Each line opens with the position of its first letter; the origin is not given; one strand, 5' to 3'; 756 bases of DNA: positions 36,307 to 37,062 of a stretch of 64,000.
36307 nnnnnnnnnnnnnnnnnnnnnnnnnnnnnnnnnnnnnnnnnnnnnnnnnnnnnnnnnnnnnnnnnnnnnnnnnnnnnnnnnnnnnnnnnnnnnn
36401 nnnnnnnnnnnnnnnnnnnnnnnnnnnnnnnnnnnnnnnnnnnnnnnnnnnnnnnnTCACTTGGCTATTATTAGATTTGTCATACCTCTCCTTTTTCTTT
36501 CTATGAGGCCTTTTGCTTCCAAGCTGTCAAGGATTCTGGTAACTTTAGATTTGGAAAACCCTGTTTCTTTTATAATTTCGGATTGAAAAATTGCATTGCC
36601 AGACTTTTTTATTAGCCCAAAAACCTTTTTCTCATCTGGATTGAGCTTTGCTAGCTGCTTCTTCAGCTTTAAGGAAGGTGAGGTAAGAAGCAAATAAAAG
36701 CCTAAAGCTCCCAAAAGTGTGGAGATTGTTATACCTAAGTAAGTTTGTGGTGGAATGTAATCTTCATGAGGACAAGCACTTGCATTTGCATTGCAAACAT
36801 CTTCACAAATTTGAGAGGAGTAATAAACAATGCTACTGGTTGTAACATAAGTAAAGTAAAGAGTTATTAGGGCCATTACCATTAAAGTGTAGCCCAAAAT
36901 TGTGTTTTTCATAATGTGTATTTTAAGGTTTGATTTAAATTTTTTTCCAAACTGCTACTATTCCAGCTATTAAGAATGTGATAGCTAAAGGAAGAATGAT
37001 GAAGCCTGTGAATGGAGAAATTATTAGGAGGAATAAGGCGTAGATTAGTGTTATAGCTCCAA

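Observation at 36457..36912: Membrane-tethered winged-helix regulator with Cys-rich outside loop: a candidate one-component extracytoplasmic metal or redox sensor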

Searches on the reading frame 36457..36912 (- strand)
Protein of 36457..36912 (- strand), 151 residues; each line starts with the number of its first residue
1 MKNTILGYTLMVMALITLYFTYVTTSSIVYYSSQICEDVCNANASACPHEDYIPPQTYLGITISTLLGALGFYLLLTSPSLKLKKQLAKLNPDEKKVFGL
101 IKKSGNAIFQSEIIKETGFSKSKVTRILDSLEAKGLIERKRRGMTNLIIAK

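Call 3: search_protein_families(library=pfam, proteins=[window:36457-36912:-], max_evalue=0.01)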
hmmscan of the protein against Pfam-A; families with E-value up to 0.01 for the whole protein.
window:36457-36912:- (151 aa): 16 families
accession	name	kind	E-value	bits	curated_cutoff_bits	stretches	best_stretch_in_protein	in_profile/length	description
PF24034.1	DUF7343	-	1.5e-13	50.8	27.6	1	92-149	3-60/62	Domain of unknown function (DUF7343)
PF12802.13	MarR_2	-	5.1e-09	36.6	27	1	97-141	10-54/61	MarR family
PF01047.28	MarR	-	5.7e-07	29.8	24.6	1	101-141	12-51/59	MarR family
PF01978.25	TrmB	-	3.2e-05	24.1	25.6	1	110-142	25-57/68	Sugar-specific transcriptional regulator TrmB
PF05158.18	RNA_pol_Rpc34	-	8.3e-05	22.6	28.4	1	85-138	77-131/332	RNA polymerase Rpc34 subunit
PF09339.16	HTH_IclR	-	0.0001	22.5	22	1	107-139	18-50/52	IclR helix-turn-helix domain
PF04182.18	B-block_TFIIIC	-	0.00016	22.1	22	1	108-141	19-52/73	B-block binding subunit of TFIIIC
PF13412.12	HTH_24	-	0.0002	21.3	21.9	1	110-138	20-48/48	Winged helix-turn-helix DNA-binding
PF13730.12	HTH_36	-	0.00028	21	25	1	90-137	3-55/55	Helix-turn-helix domain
PF01418.23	HTH_6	-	0.0012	19.3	28.3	1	82-136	6-63/77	Helix-turn-helix domain, rpiR family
PF25213.1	HVO_A0261_N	-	0.0022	18.2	35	1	110-142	27-59/86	HVO_A0261 N-terminal domain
PF13545.12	HTH_Crp_2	-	0.0032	17.8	27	1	114-142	29-57/70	Crp-like helix-turn-helix domain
PF00392.27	GntR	-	0.0061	16.6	27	0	110-143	27-60/64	Bacterial regulatory proteins, gntR family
PF07106.19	TBPIP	-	0.0063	16.8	22.8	1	118-144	29-55/62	TBPIP/Hop2 winged helix domain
PF22381.2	Staph_reg_Sar_Rot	-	0.0069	16.9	27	0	101-141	24-62/85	Transcriptional regulator SarA/Rot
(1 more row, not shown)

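Call 4: search_protein_families(library=ncbifam, proteins=[window:36457-36912:-], max_evalue=0.01)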
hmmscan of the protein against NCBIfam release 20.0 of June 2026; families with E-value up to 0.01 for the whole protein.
window:36457-36912:- (151 aa): 8 families
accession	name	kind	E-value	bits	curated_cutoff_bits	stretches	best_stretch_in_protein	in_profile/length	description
NF040939.2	trans_reg_lrs14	equivalog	2.4e-05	24.3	90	1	89-142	18-71/103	Lrs14 family HTH-type transcriptional regulator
TIGR01884.1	cas_HTH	subfamily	4.7e-05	22.9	60.2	1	79-143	129-193/202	CRISPR-associated CARF protein Csa3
TIGR01889.1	Staph_reg_Sar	paralog_domain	0.00069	19.9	62.6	1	97-141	30-77/109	staphylococcal accessory regulator family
NF053606.1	Sta1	subfamily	0.00081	19.5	80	1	90-142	18-69/100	Sta1 family transcriptional regulator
NF003210.0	PRK04172.1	equivalog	0.00088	18.2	350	1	89-146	3-59/496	phenylalanine--tRNA ligase subunit alpha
NF008122.0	PRK10870.1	equivalog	0.0014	18.4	157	1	103-141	67-105/176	transcriptional repressor MprA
TIGR02018.2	his_ut_repres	equivalog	0.0082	15.5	220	0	111-143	27-59/226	histidine utilization transcriptional repressor HutC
NF033788.1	HTH_metalloreg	subfamily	0.0086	15.9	55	0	111-144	29-62/77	metalloregulator ArsR/SmtB family transcription factor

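Call 5: find_homologous_proteins(query=window:36457-36912:-, max_evalue=0.001)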
Query window:36457-36912:- (151 aa): 111 proteins with E <= 0.001 among 169 candidates.
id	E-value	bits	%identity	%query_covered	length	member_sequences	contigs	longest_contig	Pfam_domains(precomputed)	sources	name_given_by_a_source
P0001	2.0e-88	311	97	100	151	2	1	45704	PF01047.29,PF01978.26,PF12802.14,PF24034.2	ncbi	-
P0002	8.9e-28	115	46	77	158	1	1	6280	PF01047.29,PF12802.14,PF24034.2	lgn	-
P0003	1.2e-24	105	41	100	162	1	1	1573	PF01047.29,PF12802.14,PF24034.2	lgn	-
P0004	4.3e-23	99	42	81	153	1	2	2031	PF01047.29,PF12802.14,PF24034.2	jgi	-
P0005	1.8e-21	94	41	96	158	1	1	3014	PF01047.29,PF12802.14,PF24034.2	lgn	-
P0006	5.6e-21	93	41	100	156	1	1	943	PF01047.29,PF13412.13,PF04182.19,PF12802.14,PF24034.2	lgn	-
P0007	1.3e-20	91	37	97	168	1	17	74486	PF01047.29,PF12802.14,PF24034.2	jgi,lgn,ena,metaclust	metaclust:\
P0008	1.4e-20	91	39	97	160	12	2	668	PF01047.29,PF12802.14,PF24034.2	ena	-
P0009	2.1e-20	91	39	100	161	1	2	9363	PF01978.26,PF12802.14,PF24034.2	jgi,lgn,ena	-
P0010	3.3e-20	90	40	100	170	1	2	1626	PF01047.29,PF12802.14,PF24034.2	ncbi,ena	-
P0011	4.6e-20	90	37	100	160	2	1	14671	PF24034.2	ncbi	-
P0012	4.9e-20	90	39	100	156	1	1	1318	PF01047.29,PF12802.14,PF24034.2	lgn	-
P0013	5.5e-20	89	55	50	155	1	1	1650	PF01047.29,PF01978.26,PF04182.19,PF12802.14,PF24034.2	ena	-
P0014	7.0e-20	89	36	99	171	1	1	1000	PF01047.29,PF24034.2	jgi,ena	-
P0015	7.4e-20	89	38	74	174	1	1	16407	PF01047.29,PF12802.14,PF24034.2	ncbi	ncbi:MAG: MarR family transcriptional regulator [Candidatus Anstonellaceae archaeon]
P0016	9.4e-20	89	40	99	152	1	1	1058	PF01047.29,PF12802.14,PF24034.2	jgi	-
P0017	2.5e-19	87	38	97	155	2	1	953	PF01047.29,PF12802.14,PF24034.2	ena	-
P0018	9.3e-19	85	45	74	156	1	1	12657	PF24034.2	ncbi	-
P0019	9.9e-19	85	40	99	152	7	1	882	PF01047.29,PF12802.14,PF22381.3,PF24034.2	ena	-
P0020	3.4e-18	84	42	100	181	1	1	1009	PF05158.19,PF12802.14,PF24034.2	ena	-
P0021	3.5e-18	84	34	100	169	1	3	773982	PF01047.29,PF01978.26,PF12802.14,PF13545.13,PF24034.2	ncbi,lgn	-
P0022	3.7e-18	84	39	77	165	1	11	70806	PF01047.29,PF12802.14,PF24034.2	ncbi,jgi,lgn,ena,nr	ncbi:MarR family transcriptional regulator [Candidatus Pacearchaeota archaeon]|nr:MarR family transc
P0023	4.7e-18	83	42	81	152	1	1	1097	PF24034.2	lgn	-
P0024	4.8e-18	83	43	82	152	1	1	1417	PF05158.19,PF12802.14,PF24034.2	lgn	-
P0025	9.1e-18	82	38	79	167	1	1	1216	PF01047.29,PF01978.26,PF12802.14,PF24034.2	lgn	-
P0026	9.4e-18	82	43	81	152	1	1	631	PF24034.2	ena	-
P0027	1.0e-17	82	38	99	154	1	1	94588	PF01047.29,PF24034.2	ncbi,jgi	jgi:predicted transcriptional regulator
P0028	1.1e-17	82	39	100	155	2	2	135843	PF01047.29,PF12802.14,PF24034.2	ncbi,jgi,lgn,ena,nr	ncbi:hypothetical protein COV19_00255 [Candidatus Woesearchaeota archaeon CG10_big_fil_rev_8_21_14_0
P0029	2.0e-17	81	33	100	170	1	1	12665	PF01047.29,PF12802.14,PF24034.2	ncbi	-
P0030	2.2e-17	81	35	100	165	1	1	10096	PF01047.29,PF12802.14,PF24034.2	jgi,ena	-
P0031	2.4e-17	81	39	79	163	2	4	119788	PF01047.29,PF12802.14,PF24034.2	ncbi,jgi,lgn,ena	ncbi:MAG: MarR family transcriptional regulator [Candidatus Pacearchaeota archaeon]|jgi:uncharacteri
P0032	2.7e-17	81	38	96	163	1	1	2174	PF24034.2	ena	-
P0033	2.7e-17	81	36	93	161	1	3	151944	PF01047.29,PF12802.14,PF24034.2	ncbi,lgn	-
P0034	2.8e-17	81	37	100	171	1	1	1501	PF24034.2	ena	-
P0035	2.9e-17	81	37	79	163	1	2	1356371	PF01047.29,PF01978.26,PF12802.14,PF24034.2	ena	-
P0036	3.2e-17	80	33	100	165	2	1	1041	PF01047.29,PF12802.14,PF24034.2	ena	-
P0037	3.3e-17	80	40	82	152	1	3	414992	PF01047.29,PF05158.19,PF12802.14,PF24034.2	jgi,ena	-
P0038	4.1e-17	80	39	79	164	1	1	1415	PF01047.29,PF01978.26,PF12802.14,PF24034.2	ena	-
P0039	4.1e-17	80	59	45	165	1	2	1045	PF01047.29,PF12802.14,PF24034.2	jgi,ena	-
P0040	4.2e-17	80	33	100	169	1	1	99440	PF01047.29,PF24034.2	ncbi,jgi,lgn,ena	-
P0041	4.2e-17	80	40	72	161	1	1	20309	PF01047.29,PF12802.14,PF24034.2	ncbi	-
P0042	5.0e-17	80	38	77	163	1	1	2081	PF01047.29,PF12802.14,PF24034.2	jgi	jgi:uncharacterized membrane protein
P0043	5.5e-17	80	33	100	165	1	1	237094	PF12802.14,PF24034.2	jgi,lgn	jgi:uncharacterized membrane protein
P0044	6.6e-17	79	38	77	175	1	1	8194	PF12802.14,PF24034.2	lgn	-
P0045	8.6e-17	79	34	100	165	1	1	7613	PF01047.29,PF01978.26,PF12802.14,PF24034.2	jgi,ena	-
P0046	8.9e-17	79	33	99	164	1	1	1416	PF01047.29,PF24034.2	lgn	-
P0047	9.0e-17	79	43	79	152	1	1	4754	PF01047.29,PF05158.19,PF12802.14,PF24034.2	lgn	-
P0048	9.9e-17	79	37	99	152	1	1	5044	PF12802.14,PF24034.2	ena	-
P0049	1.5e-16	78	35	100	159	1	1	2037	PF01047.29,PF24034.2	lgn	-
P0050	1.8e-16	78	33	100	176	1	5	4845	PF24034.2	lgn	-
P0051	1.9e-16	78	40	72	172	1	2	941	PF01047.29,PF12802.14,PF24034.2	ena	-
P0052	2.4e-16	78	48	63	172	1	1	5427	PF01047.29,PF24034.2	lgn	-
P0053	2.8e-16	77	37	79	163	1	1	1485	PF01047.29,PF12802.14,PF24034.2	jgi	jgi:uncharacterized membrane protein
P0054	2.9e-16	77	35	79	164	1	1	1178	PF01047.29,PF01978.26,PF12802.14,PF24034.2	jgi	jgi:uncharacterized membrane protein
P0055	2.9e-16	77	40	79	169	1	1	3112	PF01047.29,PF24034.2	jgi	-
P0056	3.9e-16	77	36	100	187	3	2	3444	PF01047.29,PF12802.14,PF24034.2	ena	-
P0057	4.1e-16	77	35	97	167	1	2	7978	PF24034.2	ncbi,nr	ncbi:hypothetical protein HY501_01365 [Candidatus Woesearchaeota archaeon]|nr:hypothetical protein [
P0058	4.7e-16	77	35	79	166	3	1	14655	PF01047.29,PF12802.14,PF24034.2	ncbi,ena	-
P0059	5.0e-16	77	38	79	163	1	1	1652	PF01047.29,PF12802.14,PF24034.2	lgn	-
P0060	6.5e-16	76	37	77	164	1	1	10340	PF12802.14,PF24034.2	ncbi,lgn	-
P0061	6.5e-16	76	57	45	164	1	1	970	PF01047.29,PF12802.14,PF24034.2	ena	-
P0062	7.1e-16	76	40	72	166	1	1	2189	PF01047.29,PF12802.14,PF24034.2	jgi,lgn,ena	-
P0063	7.4e-16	76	35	100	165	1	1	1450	PF12802.14,PF24034.2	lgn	-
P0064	7.8e-16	76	37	99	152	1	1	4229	PF12802.14,PF24034.2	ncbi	ncbi:MAG: MarR family transcriptional regulator [Candidatus Pacearchaeota archaeon]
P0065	8.1e-16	76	37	82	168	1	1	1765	PF01047.29,PF24034.2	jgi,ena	-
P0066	9.7e-16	76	38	100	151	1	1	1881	PF22381.3,PF24034.2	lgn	-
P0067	1.3e-15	75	34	100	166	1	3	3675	PF01047.29,PF24034.2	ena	-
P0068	2.0e-15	75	31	100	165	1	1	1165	PF01047.29,PF12802.14,PF24034.2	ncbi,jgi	jgi:uncharacterized membrane protein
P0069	2.1e-15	75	32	96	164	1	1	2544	PF01047.29,PF12802.14,PF24034.2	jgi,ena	-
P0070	2.4e-15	74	34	100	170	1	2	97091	PF01047.29,PF12802.14,PF22381.3,PF24034.2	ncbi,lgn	ncbi:MAG: MarR family transcriptional regulator [Candidatus Aenigmatarchaeota archaeon]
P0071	3.1e-15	74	35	79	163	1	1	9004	PF01047.29,PF12802.14,PF24034.2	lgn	-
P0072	3.4e-15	74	32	100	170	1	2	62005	PF01047.29,PF12802.14,PF22381.3,PF24034.2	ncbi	ncbi:MAG: MarR family transcriptional regulator [Candidatus Aenigmatarchaeota archaeon]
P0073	3.8e-15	74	34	100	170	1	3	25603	PF01047.29,PF12802.14,PF22381.3,PF24034.2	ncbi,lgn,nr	ncbi:MAG: MarR family transcriptional regulator [Candidatus Woesearchaeota archaeon]|nr:MarR family 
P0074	4.2e-15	74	33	100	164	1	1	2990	PF24034.2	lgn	-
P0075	4.3e-15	74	51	48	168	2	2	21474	PF24034.2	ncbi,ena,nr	ncbi:MAG TPA: hypothetical protein VJA40_01445 [archaeon]|nr:hypothetical protein [archaeon]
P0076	5.0e-15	73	32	100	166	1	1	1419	PF01047.29,PF24034.2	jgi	jgi:uncharacterized membrane protein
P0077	5.2e-15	73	31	100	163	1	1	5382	PF01047.29,PF01978.26,PF12802.14,PF24034.2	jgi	-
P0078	6.3e-15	73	35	100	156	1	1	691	PF24034.2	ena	-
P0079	6.5e-15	73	32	100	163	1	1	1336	PF01047.29,PF24034.2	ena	-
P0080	7.0e-15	73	31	100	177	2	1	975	PF01047.29,PF12802.14,PF24034.2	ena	-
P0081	7.6e-15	73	31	100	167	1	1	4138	PF01047.29,PF13545.13,PF24034.2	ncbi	ncbi:MAG: MarR family transcriptional regulator [Candidatus Micrarchaeota archaeon]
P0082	9.1e-15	73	38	79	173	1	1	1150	PF01047.29,PF24034.2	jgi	jgi:hypothetical protein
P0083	9.5e-15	72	59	45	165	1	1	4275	PF01047.29,PF12802.14,PF24034.2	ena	-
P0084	1.0e-14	72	41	64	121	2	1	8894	PF01047.29,PF24034.2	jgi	-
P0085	1.3e-14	72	34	93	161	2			PF01047.29,PF01978.26,PF12802.14,PF00392.28,PF24034.2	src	-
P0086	1.4e-14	72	30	100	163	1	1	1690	PF01047.29,PF12802.14,PF24034.2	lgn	-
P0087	1.6e-14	72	35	86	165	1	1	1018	PF01047.29,PF12802.14,PF24034.2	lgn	-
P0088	1.9e-14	72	35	100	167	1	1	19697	PF24034.2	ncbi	-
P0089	2.9e-14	71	31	100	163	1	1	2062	PF01047.29,PF12802.14,PF24034.2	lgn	-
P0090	3.4e-14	71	43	70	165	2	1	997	PF24034.2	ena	-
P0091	3.6e-14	71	37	72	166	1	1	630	PF01047.29,PF12802.14,PF24034.2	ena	-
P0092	4.0e-14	70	32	100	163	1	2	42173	PF01047.29,PF12802.14,PF24034.2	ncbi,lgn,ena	-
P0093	4.8e-14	70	31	95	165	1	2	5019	PF01047.29,PF12802.14,PF24034.2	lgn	-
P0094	5.9e-14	70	32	97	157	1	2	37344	PF01047.29,PF12802.14,PF24034.2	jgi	jgi:uncharacterized membrane protein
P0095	6.0e-14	70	35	73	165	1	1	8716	PF01047.29,PF12802.14,PF24034.2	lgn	-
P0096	6.2e-14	70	57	45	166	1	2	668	PF01047.29,PF01978.26,PF12802.14,PF13545.13,PF24034.2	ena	-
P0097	6.2e-14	70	29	100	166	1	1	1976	PF01047.29,PF01978.26,PF12802.14,PF13545.13,PF24034.2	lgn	-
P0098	6.3e-14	70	32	100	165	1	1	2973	PF01047.29,PF12802.14,PF24034.2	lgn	-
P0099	6.3e-14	70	36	76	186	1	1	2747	PF01047.29,PF12802.14,PF24034.2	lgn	-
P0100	6.3e-14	70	61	41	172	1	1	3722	PF01047.29,PF12802.14,PF24034.2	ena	-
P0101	6.4e-14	70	31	100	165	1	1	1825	PF01047.29,PF24034.2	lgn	-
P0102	9.0e-14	69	35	100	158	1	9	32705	PF01047.29,PF12802.14,PF24034.2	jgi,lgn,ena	-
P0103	1.1e-13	69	34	85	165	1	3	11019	PF12802.14,PF24034.2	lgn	-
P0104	1.2e-13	69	34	85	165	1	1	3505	PF12802.14,PF24034.2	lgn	-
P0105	1.2e-13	69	32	100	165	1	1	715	PF12802.14,PF24034.2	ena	-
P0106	1.3e-13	69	30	100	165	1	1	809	PF01047.29,PF12802.14,PF24034.2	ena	-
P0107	9.8e-13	66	55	43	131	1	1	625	PF01047.29,PF12802.14,PF24034.2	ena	-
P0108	1.7e-12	65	32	85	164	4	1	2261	PF01047.29,PF12802.14,PF24034.2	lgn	-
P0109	2.5e-12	65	51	45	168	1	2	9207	PF01047.29,PF12802.14,PF24034.2,PF14163.12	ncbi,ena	-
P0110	8.6e-12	63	56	44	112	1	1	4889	PF01047.29,PF12802.14,PF22381.3,PF24034.2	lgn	-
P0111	9.9e-10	56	32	98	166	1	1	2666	PF01047.29,PF24034.2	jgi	jgi:hypothetical protein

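Call 8: find_encoding_contigs(protein=P0001, flank=10000, max_places=3)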
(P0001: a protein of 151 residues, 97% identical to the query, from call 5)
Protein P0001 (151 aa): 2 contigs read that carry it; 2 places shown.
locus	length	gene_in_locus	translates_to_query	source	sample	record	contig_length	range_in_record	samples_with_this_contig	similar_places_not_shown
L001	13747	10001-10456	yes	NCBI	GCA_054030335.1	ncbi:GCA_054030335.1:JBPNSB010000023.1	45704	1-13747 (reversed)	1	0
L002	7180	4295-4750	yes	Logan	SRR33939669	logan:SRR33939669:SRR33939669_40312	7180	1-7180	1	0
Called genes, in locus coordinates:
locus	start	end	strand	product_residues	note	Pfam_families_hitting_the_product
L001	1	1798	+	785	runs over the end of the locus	PF02463:SMC_N, PF13175:AAA_15 (weak), PF13476:AAA_23, PF13555:AAA_29 (weak), PF13166:AAA_13 (weak), PF04423:Rad50_zn_hook (weak), PF13304:AAA_21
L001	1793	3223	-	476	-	PF01935:DUF87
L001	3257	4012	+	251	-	PF00149:Metallophos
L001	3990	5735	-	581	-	PF00009:GTP_EFTU, PF01926:MMR_HSR1 (weak), PF03144:GTP_EFTU_D2 (weak), PF11987:IF-2, PF14578:GTP_EFTU_D4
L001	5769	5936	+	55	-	-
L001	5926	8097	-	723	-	PF21868:GbpA_D3 (faint)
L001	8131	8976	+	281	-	PF01261:AP_endonuc_2, PF03851:UvdE (weak)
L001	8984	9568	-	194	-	PF00081:Sod_Fe_N, PF02777:Sod_Fe_C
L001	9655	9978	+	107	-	-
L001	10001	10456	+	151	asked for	PF01047:MarR (weak), PF01978:TrmB (weak), PF12802:MarR_2, PF24034:DUF7343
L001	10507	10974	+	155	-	-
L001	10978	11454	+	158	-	-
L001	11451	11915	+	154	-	PF04214:DUF411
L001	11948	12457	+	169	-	-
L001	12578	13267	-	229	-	PF04191:PEMT, PF04140:ICMT (weak)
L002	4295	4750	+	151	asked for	PF01047:MarR (weak), PF01978:TrmB (weak), PF12802:MarR_2, PF24034:DUF7343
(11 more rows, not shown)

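Call 9: find_related_loci(query=A1, collection=genome_contigs, flank=8000)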
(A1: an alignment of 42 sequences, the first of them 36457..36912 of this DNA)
Query A1 (151 aa) in genome_contigs; peptide patterns used: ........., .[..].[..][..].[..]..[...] (x = any residue, [..] = any of these).
599 stretches matched a pattern (row limit reached: there are more); 582 encode a relative of the query (tblastn E <= 1e-3); the best 80 are kept; 79 distinct loci.
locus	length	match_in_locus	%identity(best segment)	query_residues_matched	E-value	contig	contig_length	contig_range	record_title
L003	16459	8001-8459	40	7-151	4e-34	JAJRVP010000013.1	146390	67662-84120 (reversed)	MAG: archaeon isolate Dive96_bin10.467 k141_2578125, whole genome shotgun sequence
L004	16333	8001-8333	53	45-151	3e-33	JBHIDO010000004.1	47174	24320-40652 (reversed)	MAG: Candidatus Aenigmatarchaeota archaeon isolate b3.sp3_bin.47 NODE_92_length_47174_cov_6.770751, whole genome shotgun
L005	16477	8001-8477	38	1-151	1e-32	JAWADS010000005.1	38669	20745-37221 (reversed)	MAG: Candidatus Aenigmatarchaeota archaeon isolate QQ_201808_bins_23 QQ_201808_bins_23_scaffold_5, whole genome shotgun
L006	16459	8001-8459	35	6-151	6e-32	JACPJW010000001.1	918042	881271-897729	MAG: Candidatus Aenigmatarchaeota archaeon isolate NC_groundwater_478_Ag_S-0.1um_47_21 S35_SO-1_scaffold_71026, whole ge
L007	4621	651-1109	36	6-151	5e-32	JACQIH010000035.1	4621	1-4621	MAG: Candidatus Aenigmatarchaeota archaeon isolate NC_groundwater_1120_Ag_S-0.1um_53_80 S_p1_S3_coassembly_k141_1037772,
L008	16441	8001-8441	39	5-151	3e-32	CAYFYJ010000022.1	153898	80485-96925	MAG TPA_asm: uncultured archaeon isolate ERP108616_co1_428 genome assembly, contig: k119_1824477, whole genome shotgun s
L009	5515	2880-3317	41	8-151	1e-31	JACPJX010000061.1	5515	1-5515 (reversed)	MAG: Candidatus Aenigmatarchaeota archaeon isolate NC_groundwater_479_Ag_S-0.1um_50_8 S35_SO-1_scaffold_479915, whole ge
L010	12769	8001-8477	38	1-151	8e-32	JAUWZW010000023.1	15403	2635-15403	MAG: Candidatus Aenigmatarchaeota archaeon isolate CSMAG_2746 CSMAG_2746_k141_55736_length_15403_cov_37.0000, whole geno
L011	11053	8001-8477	37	1-151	5e-31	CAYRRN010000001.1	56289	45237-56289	MAG TPA_asm: uncultured archaeon isolate binchicken_co71_176 genome assembly, contig: NODE_213_length_56289_cov_5.243803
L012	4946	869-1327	40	6-149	3e-31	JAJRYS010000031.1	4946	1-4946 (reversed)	MAG: archaeon isolate Dive96_bin3.463 k141_3730482, whole genome shotgun sequence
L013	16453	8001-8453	39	7-151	1e-30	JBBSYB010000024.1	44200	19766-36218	MAG: Candidatus Aenigmatarchaeota archaeon isolate H43-bin179_1 H43_bin179_1_000000000024, whole genome shotgun sequence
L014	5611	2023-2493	38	1-151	2e-30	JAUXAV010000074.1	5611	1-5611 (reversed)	MAG: Candidatus Aenigmatarchaeota archaeon isolate CSMAG_2771 CSMAG_2771_k141_823279_length_5611_cov_110.1152, whole gen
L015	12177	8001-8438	41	8-151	1e-29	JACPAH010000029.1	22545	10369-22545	MAG: Candidatus Aenigmatarchaeota archaeon isolate NC_groundwater_226_Ag_S-0.2um_50_12 S5_GD2017_2_S2_scaffold_2421, who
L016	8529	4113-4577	38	2-151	4e-29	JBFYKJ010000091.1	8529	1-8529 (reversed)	MAG: Candidatus Altiarchaeota archaeon isolate PPR_0003 k121_3427129, whole genome shotgun sequence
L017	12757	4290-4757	38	1-151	2e-29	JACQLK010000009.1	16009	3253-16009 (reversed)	MAG: Candidatus Pacearchaeota archaeon isolate NC_groundwater_1201_Ag_S-0.1um_38_135 S_p1_S3_coassembly_k141_875371, who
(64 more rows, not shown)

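Call 21: predict_structure(alignment_id=A2)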
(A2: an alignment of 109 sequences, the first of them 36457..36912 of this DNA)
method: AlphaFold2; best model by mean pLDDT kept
length: 151 residues; sequences in the alignment: 109
mean_pLDDT: 84.5   pTM: 0.54
mean pLDDT of the five models: 84.5, 84.3, 83.2, 81.9, 81.7
residues with pLDDT >= 90: 79; 70-90: 46; 50-70: 26; < 50: 0
segments of 3 or more residues with pLDDT < 50: none
pLDDT, mean of each block of 10 residues (from residue 1): 82 95 88 68 56 82 95 81 75 91 91 93 93 90 89 83
secondary structure, 60 per line:
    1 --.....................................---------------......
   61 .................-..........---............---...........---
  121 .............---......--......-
elements in order: H3-39 H55-77 H79-88 H92-103 E107-109 H110-117 H121-133 E137-142 E145-150
